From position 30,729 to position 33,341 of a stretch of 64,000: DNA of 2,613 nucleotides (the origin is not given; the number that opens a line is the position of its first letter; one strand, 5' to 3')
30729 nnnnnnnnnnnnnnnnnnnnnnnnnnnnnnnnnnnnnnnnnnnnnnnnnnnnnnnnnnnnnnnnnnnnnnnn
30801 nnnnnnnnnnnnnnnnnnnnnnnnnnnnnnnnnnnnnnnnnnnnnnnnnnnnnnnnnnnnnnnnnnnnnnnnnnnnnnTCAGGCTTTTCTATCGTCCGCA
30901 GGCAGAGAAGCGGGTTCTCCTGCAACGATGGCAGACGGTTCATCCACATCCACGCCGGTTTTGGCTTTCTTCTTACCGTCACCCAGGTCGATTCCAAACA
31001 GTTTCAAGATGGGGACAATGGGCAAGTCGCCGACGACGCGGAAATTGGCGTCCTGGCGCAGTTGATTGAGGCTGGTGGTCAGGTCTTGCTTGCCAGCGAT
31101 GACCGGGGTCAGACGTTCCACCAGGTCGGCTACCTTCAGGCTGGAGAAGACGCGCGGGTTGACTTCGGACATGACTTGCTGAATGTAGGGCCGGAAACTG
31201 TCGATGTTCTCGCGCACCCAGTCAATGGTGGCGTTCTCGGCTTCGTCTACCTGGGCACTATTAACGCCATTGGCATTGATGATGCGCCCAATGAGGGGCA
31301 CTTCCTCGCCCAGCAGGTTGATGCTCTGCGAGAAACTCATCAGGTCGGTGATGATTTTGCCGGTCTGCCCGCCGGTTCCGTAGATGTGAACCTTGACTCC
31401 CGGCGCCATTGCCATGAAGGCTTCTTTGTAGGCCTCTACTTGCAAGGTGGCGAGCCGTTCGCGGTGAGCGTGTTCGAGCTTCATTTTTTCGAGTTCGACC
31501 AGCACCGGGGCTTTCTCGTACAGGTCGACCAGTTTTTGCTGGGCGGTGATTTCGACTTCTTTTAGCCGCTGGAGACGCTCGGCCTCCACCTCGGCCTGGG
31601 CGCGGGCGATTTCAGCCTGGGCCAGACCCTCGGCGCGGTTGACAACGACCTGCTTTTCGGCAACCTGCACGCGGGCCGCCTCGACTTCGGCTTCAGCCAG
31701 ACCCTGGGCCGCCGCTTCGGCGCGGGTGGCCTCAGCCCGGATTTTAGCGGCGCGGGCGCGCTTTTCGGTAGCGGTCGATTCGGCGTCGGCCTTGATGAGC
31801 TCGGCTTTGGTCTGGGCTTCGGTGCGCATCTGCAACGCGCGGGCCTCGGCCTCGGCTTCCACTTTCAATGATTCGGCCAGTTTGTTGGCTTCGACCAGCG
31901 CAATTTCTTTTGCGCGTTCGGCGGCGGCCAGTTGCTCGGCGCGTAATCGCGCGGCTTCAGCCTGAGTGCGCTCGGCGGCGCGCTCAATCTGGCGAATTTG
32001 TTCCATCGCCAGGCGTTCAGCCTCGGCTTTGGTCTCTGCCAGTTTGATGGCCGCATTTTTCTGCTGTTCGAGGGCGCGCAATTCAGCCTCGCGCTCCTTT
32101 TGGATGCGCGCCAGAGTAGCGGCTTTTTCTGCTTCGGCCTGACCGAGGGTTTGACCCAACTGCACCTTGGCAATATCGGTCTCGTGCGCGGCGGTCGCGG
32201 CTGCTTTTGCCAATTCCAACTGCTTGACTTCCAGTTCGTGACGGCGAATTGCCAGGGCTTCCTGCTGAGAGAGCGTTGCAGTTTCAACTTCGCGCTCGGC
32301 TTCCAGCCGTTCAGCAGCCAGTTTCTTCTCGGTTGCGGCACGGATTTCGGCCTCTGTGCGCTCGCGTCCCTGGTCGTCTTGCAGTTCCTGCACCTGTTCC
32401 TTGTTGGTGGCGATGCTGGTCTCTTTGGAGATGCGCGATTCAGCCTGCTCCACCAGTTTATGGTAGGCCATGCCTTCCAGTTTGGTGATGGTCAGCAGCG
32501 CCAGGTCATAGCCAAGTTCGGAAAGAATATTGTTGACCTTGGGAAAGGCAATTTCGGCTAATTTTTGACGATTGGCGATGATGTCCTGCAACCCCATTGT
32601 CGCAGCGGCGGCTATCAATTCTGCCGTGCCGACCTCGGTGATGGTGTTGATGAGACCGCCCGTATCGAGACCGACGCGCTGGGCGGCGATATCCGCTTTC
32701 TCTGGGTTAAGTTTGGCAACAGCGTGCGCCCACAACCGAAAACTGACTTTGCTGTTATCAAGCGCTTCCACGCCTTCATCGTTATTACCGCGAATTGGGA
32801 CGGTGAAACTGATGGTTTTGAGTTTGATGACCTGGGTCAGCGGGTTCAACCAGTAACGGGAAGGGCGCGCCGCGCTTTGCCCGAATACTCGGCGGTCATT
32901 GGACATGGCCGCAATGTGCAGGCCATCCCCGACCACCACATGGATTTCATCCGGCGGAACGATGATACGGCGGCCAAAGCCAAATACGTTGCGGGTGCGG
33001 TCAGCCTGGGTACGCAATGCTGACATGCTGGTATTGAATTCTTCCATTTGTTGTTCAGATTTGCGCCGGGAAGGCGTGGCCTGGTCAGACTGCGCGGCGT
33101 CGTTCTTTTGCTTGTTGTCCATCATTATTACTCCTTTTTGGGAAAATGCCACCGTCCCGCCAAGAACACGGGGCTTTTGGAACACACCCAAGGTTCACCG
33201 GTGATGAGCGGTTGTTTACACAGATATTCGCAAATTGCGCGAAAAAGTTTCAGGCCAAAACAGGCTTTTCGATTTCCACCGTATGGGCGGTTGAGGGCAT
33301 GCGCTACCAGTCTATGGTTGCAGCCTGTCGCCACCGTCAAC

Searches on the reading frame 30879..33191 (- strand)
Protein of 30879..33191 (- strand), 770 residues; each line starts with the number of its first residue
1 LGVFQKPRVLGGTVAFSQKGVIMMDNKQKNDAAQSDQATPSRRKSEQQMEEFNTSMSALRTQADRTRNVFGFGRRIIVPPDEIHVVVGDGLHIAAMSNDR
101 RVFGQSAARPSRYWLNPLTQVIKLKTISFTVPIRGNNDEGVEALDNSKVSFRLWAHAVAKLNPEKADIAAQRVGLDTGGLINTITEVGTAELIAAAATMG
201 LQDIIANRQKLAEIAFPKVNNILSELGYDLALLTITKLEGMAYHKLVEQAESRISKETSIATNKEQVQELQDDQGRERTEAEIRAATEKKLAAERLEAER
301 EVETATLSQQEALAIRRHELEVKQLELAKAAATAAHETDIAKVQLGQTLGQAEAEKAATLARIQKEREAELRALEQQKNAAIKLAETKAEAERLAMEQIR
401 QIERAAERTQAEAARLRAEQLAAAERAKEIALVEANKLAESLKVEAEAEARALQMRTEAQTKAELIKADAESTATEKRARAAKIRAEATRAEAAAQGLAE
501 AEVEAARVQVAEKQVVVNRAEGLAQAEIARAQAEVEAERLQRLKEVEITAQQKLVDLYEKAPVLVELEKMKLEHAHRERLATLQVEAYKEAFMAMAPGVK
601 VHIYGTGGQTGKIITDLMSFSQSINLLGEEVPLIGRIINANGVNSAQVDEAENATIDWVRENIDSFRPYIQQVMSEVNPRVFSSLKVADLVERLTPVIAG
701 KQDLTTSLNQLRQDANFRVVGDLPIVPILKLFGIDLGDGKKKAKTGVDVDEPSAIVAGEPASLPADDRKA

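Call 77: search_protein_families(library=pfam, proteins=[window:30879-33191:-], max_evalue=0.0001)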
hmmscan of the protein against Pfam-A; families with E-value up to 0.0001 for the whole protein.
window:30879-33191:- (770 aa): 1 family
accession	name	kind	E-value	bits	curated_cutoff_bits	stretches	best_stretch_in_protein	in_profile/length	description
PF01145.31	Band_7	-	1.2e-07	32.4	23.6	1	77-266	2-175/176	SPFH domain / Band 7 family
